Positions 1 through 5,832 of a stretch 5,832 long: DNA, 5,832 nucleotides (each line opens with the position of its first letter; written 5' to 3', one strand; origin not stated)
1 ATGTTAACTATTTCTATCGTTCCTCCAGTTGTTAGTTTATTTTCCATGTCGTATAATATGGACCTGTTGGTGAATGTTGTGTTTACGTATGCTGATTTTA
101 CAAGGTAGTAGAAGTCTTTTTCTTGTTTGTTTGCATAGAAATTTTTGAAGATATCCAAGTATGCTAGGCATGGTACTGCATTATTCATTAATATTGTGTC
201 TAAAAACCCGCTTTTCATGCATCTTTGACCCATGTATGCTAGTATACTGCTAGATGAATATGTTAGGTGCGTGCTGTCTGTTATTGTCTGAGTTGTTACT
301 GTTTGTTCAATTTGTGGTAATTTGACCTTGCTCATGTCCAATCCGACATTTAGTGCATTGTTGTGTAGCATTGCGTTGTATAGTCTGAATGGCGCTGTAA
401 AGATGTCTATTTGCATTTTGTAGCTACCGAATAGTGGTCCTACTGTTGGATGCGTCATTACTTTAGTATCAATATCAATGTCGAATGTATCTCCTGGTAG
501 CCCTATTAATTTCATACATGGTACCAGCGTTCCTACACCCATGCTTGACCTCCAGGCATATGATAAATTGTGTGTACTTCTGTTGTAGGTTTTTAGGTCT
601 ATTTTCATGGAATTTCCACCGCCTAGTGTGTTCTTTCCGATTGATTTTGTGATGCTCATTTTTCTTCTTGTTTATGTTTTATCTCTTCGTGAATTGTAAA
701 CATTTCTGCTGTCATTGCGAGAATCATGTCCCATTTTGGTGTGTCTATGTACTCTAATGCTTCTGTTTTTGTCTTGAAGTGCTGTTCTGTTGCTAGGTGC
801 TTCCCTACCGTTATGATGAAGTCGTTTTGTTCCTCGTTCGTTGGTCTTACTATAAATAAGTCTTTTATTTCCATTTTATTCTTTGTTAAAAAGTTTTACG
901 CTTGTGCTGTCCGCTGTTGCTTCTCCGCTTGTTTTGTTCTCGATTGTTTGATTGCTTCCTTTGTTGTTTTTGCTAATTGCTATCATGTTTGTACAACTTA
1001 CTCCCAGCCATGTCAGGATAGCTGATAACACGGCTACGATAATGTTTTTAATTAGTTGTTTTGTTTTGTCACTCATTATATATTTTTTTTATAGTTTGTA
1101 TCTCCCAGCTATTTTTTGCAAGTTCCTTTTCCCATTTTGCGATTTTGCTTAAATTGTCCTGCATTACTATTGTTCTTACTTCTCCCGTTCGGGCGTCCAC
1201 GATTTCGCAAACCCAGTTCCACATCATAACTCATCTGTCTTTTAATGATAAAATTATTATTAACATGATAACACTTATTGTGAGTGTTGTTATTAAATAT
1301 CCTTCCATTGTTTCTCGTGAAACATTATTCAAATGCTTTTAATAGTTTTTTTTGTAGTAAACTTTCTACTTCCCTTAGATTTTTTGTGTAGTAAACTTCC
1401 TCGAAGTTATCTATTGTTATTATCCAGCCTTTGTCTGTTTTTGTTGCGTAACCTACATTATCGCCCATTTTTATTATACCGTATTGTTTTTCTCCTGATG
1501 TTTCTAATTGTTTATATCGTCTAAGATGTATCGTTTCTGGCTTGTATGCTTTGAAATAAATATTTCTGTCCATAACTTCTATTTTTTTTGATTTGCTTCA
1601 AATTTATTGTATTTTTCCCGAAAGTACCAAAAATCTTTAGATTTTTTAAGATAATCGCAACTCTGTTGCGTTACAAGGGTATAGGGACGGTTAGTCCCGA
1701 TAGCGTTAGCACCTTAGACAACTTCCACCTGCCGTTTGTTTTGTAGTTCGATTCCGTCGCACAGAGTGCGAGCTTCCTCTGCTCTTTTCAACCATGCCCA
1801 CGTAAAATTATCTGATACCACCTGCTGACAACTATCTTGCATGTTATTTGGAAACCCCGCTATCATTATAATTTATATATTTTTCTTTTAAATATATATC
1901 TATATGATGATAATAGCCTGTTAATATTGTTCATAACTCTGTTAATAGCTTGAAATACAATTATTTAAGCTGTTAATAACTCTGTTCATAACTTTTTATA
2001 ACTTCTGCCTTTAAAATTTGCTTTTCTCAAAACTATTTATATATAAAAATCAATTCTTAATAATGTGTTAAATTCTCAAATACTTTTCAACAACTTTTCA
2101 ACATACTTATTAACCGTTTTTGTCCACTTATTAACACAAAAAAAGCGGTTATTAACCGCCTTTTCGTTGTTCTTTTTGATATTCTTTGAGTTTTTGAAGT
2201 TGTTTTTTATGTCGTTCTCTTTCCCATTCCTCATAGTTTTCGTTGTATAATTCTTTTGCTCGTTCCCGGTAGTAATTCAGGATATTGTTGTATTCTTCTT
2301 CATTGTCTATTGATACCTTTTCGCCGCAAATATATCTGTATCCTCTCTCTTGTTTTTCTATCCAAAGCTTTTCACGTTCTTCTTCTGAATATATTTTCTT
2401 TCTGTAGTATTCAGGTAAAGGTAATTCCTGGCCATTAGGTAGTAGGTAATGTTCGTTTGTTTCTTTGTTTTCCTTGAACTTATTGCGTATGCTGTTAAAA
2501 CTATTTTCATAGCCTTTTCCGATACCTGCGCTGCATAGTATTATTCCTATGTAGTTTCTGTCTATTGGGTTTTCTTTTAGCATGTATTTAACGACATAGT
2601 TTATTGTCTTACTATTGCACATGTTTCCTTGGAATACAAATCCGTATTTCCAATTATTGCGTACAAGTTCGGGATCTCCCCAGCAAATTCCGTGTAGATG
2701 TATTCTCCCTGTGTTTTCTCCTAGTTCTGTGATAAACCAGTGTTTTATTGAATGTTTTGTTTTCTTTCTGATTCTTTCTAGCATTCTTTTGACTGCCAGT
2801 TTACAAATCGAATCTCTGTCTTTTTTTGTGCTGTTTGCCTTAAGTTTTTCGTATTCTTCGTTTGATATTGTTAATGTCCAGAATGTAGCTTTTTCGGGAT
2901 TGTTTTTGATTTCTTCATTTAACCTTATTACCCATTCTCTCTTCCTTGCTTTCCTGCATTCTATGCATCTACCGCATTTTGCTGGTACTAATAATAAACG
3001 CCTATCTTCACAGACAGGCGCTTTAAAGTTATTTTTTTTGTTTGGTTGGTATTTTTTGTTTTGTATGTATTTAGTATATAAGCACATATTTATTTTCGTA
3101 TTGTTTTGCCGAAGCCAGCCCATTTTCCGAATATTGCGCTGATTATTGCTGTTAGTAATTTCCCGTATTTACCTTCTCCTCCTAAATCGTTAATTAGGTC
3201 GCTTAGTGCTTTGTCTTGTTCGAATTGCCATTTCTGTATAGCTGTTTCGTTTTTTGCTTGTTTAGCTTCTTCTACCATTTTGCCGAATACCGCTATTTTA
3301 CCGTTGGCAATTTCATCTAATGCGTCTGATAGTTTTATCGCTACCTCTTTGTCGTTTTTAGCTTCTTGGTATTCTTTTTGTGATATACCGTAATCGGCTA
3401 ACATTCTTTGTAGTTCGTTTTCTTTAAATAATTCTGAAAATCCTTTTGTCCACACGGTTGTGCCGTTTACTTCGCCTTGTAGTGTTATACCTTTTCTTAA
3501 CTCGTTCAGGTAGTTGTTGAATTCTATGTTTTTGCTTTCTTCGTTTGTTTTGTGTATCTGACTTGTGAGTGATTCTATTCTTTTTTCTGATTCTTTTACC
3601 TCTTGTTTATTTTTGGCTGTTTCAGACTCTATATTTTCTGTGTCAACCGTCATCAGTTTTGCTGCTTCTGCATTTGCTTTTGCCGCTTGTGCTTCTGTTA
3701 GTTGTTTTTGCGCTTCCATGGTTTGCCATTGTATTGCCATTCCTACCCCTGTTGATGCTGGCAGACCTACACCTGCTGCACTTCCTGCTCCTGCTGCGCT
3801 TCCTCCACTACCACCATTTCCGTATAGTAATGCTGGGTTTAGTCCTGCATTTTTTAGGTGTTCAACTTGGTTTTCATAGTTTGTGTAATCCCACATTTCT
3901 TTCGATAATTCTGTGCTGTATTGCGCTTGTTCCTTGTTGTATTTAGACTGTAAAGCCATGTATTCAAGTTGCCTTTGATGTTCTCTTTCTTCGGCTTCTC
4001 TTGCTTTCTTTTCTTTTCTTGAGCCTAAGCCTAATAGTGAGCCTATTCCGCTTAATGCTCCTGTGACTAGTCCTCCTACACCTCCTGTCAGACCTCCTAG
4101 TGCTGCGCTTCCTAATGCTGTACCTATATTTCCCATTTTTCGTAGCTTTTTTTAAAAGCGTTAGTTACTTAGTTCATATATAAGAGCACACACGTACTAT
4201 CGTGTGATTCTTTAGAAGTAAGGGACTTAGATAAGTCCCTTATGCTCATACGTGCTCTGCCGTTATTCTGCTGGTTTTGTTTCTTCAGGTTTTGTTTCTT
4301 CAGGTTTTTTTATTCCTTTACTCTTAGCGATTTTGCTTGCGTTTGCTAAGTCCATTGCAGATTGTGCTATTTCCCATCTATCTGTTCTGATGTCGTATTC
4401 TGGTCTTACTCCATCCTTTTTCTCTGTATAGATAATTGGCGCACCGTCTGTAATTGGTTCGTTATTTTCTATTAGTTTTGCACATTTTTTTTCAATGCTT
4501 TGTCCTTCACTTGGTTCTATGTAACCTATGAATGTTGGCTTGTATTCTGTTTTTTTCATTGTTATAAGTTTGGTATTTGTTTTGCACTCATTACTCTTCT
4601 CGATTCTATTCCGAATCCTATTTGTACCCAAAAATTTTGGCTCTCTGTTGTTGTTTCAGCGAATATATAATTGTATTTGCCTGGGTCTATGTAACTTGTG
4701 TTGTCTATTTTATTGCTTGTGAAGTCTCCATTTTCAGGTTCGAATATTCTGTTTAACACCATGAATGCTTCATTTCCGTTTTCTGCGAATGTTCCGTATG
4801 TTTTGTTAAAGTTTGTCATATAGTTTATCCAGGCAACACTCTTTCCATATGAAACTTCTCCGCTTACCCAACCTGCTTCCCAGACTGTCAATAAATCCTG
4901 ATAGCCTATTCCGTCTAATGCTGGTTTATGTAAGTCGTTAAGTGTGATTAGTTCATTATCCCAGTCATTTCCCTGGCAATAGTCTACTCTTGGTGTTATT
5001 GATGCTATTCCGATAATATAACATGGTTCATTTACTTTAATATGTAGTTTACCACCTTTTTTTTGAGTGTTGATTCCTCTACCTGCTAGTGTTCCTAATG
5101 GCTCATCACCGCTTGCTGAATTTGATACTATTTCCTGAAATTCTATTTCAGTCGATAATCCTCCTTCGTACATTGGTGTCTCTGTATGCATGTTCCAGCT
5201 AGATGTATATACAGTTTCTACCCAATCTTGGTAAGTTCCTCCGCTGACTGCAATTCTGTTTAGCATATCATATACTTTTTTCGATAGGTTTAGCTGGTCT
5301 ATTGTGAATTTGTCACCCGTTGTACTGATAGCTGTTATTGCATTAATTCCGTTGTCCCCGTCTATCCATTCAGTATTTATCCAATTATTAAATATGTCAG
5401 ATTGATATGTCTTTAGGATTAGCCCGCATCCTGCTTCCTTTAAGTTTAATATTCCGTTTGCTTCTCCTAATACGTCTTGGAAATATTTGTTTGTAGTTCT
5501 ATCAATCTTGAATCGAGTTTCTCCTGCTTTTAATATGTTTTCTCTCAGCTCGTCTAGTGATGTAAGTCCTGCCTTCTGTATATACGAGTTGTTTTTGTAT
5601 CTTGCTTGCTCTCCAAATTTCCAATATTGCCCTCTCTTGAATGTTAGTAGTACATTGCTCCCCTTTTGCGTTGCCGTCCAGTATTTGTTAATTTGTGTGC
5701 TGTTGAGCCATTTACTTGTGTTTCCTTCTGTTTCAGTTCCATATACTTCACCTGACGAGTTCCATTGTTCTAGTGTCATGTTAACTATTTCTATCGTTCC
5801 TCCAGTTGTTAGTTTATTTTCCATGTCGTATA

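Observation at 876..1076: A microvirus-encoded small lipoprotein: candidate superinfection-exclusion or lysis-accessory factor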

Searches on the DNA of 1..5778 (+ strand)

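Call 3: search_dna_similar(query=window:1-5778:+, collection=phages, mode=near, max_rows=20)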
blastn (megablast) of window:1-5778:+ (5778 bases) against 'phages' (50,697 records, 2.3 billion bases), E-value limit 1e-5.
Records with a match: 3; places in all: 3; records where one place covers at least 80% of the query: 0.
Best place of each record, by identity: 80-90% 1; 60-80% 2.
By first word of the organism name: Microvirus 1; Microviridae 1; Tortoise 1.
By host as written in the record: porcine 1; - 1; Gopherus morafkai 1.
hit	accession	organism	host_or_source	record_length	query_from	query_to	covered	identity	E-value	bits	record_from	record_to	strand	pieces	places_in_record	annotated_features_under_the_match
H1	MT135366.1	Microvirus sp.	porcine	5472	1576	5428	67%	77.8%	0e+0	2329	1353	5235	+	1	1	DNA pilot protein | putative replication initiation protein | hypothetical protein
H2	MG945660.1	Microviridae sp.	mink feces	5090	66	1034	17%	76.2%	2e-136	494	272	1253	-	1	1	similar to VP1 | similar to hypothetical protein (x2)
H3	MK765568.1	Tortoise microvirus 18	Gopherus morafkai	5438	427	495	1%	84.5%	6e-8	68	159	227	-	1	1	major capsid protein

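Call 6: get_annotated_region(hit=H2, flank=5000)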
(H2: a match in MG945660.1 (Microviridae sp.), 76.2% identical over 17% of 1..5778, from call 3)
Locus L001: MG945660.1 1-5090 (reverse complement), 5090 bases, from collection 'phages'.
description: UNVERIFIED: Microviridae sp. isolate 21385-1502, partial genome.
organism: Microviridae sp. (NCBI taxid 2202644)
taxonomy: Viruses; Monodnaviria; Sangervirae; Phixviricota; Malgrandaviricetes; Petitvirales; Microviridae
host: -; source: mink feces; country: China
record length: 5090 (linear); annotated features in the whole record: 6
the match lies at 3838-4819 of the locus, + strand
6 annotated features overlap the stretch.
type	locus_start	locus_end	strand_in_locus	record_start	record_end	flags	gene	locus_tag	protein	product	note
misc_feature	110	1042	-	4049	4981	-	-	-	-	-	similar to VP4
misc_feature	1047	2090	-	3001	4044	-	-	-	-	-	similar to VP2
misc_feature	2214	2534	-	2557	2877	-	-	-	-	-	similar to hypothetical protein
misc_feature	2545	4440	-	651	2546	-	-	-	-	-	similar to VP1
misc_feature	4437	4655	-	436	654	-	-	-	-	-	similar to hypothetical protein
misc_feature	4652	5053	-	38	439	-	-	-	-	-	similar to hypothetical protein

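Call 7: get_annotated_region(hit=H1, flank=5000)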
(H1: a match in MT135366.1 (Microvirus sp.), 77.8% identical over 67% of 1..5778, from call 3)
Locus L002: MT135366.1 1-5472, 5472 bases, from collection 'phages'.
description: UNVERIFIED: Microvirus sp. isolate VIRES_GZ04_2265179, complete genome.
organism: Microvirus sp. (NCBI taxid 2202559)
taxonomy: Viruses; Monodnaviria; Sangervirae; Phixviricota; Malgrandaviricetes; Petitvirales; Microviridae
host: porcine; source: -; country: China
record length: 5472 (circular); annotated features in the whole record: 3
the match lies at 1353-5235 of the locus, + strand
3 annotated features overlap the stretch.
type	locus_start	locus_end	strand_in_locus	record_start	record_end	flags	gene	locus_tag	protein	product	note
CDS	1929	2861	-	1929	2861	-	-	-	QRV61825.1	putative replication initiation protein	-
CDS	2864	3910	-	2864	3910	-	-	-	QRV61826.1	DNA pilot protein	-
CDS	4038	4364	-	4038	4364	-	-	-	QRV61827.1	hypothetical protein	-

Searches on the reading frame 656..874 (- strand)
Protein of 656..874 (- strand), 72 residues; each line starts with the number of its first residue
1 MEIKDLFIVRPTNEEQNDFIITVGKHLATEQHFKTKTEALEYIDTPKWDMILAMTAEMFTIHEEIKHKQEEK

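Call 10: search_protein_families(library=phrogs, proteins=[window:656-874:-], max_evalue=0.1)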
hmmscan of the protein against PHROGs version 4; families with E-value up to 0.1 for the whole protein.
window:656-874:- (72 aa): 1 family
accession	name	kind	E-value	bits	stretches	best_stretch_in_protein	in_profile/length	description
phrog_3627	-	unknown function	0.00042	20.9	1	4-45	9-50/70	-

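Call 11: search_protein_families(library=pfam, proteins=[window:656-874:-], max_evalue=0.1)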
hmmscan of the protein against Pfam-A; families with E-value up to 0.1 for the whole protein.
window:656-874:- (72 aa): 0 families

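Call 72: search_protein_families(library=ncbifam, proteins=[window:656-874:-], max_evalue=0.1)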
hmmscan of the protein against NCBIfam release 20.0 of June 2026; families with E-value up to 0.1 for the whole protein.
window:656-874:- (72 aa): 0 families

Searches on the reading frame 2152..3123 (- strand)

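Call 10: search_protein_families(library=phrogs, proteins=[window:2152-3123:-], max_evalue=0.1)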
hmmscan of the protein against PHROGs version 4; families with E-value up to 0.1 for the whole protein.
window:2152-3123:- (323 aa): 2 families
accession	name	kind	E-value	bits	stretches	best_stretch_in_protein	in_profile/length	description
phrog_942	-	DNA, RNA and nucleotide metabolism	4.9e-29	103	1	11-318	58-354/501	replication initiation protein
phrog_29197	-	unknown function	7.4e-07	30.3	1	45-146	59-166/187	-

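Call 11: search_protein_families(library=pfam, proteins=[window:2152-3123:-], max_evalue=0.1)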
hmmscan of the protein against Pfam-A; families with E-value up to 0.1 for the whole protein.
window:2152-3123:- (323 aa): 2 families
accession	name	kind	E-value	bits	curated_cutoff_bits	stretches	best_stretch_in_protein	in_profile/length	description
PF23343.2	REP_ORF2-G2P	-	1.2e-12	48.4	27.8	1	80-184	2-98/99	Replication-associated protein ORF2/G2P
PF13451.12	zf_Tbcl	-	0.045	14.1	24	0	48-63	31-46/48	Probable treble clef domain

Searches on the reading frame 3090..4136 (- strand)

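Call 10: search_protein_families(library=phrogs, proteins=[window:3090-4136:-], max_evalue=0.1)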
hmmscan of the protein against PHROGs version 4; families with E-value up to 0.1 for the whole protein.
window:3090-4136:- (348 aa): 18 families
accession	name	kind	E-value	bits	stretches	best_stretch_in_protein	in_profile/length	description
phrog_8689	-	tail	1.2e-16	62.3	1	24-266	9-258/327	pilot protein for DNA ejection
phrog_8693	-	tail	1.5e-11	45.7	1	61-204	22-170/258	pilot protein for DNA ejection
phrog_25360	-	unknown function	4e-09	37.4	1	16-194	9-190/316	-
phrog_8742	-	tail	5.6e-08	33.6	1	65-203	127-268/287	pilot protein for DNA ejection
phrog_35928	-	tail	6e-08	33.7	1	52-127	55-126/172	pilot protein for DNA ejection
phrog_11693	-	tail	1.1e-07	33.3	1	21-227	8-199/228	pilot protein for DNA ejection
phrog_22637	-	tail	3.8e-07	31.1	1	63-245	24-216/264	pilot protein for DNA ejection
phrog_5158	-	unknown function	9.7e-07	29.7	1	42-124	44-128/322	-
phrog_16516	-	tail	1.1e-06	29.7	1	50-165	47-140/186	minor tail protein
phrog_21483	-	unknown function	1.9e-06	28.7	1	26-254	61-286/303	-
phrog_31272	-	tail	3.6e-06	27.2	1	23-119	3-102/294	pilot protein for DNA ejection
phrog_34374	-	tail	3.8e-05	24.1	1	45-136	152-237/310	pilot protein for DNA ejection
phrog_27063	-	tail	4e-05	24.4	1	37-204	37-213/306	pilot protein for DNA ejection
phrog_1660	-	head and packaging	0.0019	18.2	1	133-205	119-191/405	PmgS-like head morphogenesis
phrog_37425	-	unknown function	0.0032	18.1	0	2-79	7-76/275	-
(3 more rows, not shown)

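Call 11: search_protein_families(library=pfam, proteins=[window:3090-4136:-], max_evalue=0.1)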
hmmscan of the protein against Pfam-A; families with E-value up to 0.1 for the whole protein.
window:3090-4136:- (348 aa): 2 families
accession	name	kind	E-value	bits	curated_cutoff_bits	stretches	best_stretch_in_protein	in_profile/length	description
PF07568.18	HisKA_2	-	0.0025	18.3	22.3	1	161-217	16-72/76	Histidine kinase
PF15233.11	SYCE1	-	0.013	15.9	27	1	153-213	57-119/152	Synaptonemal complex central element protein 1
